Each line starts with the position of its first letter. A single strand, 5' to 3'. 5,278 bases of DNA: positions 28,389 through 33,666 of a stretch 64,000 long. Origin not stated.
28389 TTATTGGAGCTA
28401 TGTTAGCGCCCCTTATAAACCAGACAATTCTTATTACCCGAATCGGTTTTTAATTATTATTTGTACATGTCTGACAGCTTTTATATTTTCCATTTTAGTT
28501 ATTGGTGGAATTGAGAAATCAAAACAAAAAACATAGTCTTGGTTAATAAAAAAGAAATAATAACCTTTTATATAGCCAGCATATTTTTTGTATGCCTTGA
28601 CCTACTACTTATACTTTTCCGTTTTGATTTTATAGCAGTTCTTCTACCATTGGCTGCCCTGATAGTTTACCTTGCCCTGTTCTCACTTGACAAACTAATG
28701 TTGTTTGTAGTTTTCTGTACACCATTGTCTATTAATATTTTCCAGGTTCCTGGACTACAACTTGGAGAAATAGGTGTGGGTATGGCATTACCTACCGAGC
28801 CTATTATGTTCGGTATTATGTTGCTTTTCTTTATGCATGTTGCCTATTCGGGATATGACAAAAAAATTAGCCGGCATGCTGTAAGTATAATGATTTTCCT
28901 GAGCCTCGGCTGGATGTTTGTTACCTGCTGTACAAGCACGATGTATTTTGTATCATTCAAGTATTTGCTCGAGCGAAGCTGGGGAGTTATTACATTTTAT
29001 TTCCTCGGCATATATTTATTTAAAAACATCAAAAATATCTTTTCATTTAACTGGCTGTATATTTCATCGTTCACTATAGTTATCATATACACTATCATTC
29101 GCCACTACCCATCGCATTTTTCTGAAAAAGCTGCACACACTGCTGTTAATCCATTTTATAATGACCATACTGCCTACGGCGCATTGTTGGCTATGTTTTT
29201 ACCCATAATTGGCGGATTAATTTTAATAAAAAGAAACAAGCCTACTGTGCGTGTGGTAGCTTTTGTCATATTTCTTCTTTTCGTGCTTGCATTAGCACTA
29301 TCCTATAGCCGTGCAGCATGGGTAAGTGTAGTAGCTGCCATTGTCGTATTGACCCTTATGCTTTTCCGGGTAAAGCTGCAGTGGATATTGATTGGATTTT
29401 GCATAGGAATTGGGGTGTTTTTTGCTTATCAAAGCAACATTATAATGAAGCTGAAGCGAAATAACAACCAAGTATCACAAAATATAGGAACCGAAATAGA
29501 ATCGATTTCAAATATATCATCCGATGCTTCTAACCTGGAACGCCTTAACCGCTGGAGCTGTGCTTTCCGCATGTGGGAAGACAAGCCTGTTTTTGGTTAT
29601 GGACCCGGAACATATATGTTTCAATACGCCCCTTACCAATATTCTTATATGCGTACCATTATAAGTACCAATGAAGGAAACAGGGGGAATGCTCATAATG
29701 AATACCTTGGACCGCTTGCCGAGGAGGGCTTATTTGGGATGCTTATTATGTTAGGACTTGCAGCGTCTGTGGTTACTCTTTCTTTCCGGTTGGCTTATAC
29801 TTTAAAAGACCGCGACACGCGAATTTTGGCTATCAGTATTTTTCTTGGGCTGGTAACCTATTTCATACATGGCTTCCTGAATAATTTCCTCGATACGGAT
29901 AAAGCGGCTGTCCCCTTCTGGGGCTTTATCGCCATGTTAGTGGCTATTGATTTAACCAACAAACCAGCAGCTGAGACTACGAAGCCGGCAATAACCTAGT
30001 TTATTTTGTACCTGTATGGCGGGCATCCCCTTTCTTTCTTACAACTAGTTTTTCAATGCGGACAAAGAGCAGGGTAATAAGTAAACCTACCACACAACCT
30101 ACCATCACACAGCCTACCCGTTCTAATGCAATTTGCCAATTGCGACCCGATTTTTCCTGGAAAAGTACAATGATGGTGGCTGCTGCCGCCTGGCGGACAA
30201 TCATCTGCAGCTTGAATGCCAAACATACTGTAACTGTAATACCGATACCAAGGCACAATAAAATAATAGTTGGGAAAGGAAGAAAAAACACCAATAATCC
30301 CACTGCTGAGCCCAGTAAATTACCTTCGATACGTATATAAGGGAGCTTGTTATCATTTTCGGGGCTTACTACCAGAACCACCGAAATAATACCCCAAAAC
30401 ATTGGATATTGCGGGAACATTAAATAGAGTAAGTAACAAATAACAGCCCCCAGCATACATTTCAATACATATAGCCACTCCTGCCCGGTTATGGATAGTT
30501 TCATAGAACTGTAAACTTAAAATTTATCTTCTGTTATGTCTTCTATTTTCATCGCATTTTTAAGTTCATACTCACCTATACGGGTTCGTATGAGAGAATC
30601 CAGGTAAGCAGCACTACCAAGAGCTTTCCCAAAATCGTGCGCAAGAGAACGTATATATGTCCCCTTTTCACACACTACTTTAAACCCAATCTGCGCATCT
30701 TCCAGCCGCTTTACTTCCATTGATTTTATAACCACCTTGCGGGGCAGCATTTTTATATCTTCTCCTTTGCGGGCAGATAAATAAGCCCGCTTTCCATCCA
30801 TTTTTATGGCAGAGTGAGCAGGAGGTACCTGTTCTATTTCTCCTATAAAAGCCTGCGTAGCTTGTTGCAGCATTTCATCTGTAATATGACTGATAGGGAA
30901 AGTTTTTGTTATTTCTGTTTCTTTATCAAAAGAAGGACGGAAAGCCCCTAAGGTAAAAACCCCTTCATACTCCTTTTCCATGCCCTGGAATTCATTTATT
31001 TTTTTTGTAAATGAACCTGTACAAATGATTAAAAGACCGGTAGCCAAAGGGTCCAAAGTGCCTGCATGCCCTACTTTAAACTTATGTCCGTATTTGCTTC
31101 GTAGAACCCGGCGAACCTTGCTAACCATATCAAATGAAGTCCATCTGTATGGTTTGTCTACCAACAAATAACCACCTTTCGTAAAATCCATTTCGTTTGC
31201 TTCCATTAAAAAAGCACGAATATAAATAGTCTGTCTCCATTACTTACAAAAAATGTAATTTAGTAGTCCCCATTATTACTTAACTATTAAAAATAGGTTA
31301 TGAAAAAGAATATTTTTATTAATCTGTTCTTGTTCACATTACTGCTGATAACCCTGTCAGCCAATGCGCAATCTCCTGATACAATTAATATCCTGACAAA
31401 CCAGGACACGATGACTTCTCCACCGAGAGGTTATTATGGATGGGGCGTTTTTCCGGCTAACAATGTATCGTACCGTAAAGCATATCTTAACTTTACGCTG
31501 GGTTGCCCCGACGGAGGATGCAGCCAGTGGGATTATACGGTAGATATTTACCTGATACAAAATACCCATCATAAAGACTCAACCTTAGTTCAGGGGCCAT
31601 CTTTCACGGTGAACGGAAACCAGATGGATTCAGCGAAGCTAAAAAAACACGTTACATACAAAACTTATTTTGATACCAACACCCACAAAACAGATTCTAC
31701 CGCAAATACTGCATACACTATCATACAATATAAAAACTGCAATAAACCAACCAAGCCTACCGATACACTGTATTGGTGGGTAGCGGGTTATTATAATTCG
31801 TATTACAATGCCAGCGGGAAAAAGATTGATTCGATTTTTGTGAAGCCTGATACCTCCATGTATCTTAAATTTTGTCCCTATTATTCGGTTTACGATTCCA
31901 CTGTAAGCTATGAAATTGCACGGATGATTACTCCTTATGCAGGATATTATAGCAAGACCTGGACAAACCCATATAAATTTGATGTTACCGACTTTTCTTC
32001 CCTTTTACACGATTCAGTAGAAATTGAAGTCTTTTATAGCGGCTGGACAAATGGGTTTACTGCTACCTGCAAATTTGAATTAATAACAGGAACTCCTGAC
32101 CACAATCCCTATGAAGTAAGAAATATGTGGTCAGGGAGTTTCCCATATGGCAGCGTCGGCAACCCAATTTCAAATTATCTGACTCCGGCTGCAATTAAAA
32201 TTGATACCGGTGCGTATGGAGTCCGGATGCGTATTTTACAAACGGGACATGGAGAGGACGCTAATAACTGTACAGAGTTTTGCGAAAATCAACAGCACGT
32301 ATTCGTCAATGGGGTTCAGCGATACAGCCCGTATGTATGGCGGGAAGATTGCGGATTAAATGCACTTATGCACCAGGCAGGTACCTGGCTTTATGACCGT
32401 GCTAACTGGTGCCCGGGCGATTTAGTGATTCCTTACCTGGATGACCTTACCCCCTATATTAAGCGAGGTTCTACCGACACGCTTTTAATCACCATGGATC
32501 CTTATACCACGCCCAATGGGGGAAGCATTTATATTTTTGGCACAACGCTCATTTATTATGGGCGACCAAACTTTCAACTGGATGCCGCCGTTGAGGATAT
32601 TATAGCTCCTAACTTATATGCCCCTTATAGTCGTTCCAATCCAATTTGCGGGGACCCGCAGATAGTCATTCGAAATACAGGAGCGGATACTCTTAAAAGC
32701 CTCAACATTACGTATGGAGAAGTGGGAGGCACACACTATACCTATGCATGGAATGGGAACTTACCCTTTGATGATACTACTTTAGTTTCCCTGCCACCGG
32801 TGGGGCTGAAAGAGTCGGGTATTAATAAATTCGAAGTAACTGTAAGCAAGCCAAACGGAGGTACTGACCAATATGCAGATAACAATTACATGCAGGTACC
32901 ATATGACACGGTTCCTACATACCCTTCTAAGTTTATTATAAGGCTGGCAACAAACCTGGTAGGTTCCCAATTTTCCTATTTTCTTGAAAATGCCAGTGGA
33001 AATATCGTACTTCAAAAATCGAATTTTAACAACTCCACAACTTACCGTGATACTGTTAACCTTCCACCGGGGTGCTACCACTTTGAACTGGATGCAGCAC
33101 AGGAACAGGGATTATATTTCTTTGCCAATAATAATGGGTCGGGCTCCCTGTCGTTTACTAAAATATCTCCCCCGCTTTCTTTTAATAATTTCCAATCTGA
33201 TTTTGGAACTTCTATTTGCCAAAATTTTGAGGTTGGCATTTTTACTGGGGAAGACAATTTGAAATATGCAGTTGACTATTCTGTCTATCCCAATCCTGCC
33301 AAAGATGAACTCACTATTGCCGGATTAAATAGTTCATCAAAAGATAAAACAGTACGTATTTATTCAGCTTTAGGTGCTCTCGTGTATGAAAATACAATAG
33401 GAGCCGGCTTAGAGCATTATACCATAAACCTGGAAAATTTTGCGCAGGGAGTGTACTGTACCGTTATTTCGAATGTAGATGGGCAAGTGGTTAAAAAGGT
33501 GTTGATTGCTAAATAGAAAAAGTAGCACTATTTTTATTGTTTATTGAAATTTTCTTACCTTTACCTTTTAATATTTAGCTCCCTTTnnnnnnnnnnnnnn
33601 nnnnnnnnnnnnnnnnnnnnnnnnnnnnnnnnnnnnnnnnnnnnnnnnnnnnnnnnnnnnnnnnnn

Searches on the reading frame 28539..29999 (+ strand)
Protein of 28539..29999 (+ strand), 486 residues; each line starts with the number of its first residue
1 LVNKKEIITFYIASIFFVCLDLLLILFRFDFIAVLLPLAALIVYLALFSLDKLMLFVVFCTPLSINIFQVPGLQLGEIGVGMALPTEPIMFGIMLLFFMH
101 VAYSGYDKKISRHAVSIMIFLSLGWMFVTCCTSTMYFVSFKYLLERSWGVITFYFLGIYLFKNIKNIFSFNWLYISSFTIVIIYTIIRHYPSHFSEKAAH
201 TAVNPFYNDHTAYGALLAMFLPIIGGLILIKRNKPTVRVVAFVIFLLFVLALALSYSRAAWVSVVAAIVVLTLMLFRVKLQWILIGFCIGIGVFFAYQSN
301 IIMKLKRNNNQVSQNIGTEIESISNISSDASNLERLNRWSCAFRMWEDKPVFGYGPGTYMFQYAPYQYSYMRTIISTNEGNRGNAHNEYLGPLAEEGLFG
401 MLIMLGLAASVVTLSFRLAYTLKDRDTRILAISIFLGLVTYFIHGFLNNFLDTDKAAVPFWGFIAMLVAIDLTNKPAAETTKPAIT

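Call 60: search_protein_families(library=pfam, proteins=[window:28539-29999:+], max_evalue=0.000001)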
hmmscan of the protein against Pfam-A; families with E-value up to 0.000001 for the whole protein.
window:28539-29999:+ (486 aa): 1 family
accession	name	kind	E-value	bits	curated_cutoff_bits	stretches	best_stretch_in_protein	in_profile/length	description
PF04932.20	Wzy_C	-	7e-25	88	31.7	1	244-404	2-148/149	O-Antigen ligase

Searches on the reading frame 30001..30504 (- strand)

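Call 60: search_protein_families(library=pfam, proteins=[window:30001-30504:-], max_evalue=0.000001)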
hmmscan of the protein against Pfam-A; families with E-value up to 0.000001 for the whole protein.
window:30001-30504:- (167 aa): 2 families
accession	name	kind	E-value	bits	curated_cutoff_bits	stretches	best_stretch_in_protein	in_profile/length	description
PF13515.12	FUSC_2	-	3.4e-11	43.8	25.6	1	22-143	1-126/126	Fusaric acid resistance protein-like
PF06081.17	ArAE_1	-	7.4e-09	36.3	22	1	16-146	10-140/141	Aromatic acid exporter family member 1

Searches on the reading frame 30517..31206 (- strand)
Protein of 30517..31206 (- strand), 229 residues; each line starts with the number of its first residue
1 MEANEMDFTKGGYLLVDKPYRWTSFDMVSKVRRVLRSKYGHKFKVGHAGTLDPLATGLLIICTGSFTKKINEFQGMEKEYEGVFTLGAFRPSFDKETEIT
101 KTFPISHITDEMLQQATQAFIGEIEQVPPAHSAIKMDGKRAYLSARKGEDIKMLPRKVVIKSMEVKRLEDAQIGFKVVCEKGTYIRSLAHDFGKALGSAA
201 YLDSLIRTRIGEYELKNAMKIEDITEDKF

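Call 60: search_protein_families(library=pfam, proteins=[window:30517-31206:-], max_evalue=0.000001)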
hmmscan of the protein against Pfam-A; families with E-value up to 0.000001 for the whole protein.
window:30517-31206:- (229 aa): 1 family
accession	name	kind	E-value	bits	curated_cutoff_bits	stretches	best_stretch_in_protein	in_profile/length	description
PF01509.24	TruB_N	-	2e-48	165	27.3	1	39-185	4-149/149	TruB family pseudouridylate synthase (N terminal domain)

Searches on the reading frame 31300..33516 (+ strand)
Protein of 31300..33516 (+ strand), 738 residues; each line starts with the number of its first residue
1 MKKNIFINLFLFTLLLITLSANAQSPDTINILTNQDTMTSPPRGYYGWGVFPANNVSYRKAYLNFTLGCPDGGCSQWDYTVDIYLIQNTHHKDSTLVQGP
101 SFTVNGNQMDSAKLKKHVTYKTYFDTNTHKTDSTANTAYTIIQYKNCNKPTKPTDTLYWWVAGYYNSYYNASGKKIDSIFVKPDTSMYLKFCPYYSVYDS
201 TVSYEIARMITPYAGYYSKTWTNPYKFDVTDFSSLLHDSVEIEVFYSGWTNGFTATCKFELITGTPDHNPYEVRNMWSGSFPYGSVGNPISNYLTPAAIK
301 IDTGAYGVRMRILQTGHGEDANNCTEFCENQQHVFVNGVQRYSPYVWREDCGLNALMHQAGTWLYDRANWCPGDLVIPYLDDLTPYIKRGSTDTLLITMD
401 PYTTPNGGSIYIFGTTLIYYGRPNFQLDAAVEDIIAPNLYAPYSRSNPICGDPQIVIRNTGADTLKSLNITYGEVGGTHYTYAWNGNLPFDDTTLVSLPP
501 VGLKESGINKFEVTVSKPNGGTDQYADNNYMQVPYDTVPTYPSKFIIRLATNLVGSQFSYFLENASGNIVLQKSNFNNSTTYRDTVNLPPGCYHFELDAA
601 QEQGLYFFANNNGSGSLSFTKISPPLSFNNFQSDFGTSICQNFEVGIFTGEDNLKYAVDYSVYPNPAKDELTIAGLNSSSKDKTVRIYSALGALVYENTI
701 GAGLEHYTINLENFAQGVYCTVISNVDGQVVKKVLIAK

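Call 60: search_protein_families(library=pfam, proteins=[window:31300-33516:+], max_evalue=0.000001)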
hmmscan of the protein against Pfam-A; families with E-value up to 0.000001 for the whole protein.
window:31300-33516:+ (738 aa): 2 families
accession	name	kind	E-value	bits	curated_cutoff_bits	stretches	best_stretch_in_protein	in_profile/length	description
PF09113.15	N-glycanase_C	-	6.8e-20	71.7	25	1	295-407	11-127/140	Peptide-N-glycosidase F, C terminal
PF18962.6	Por_Secre_tail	-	8.3e-19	68.1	27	1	662-736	1-75/75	Secretion system C-terminal sorting domain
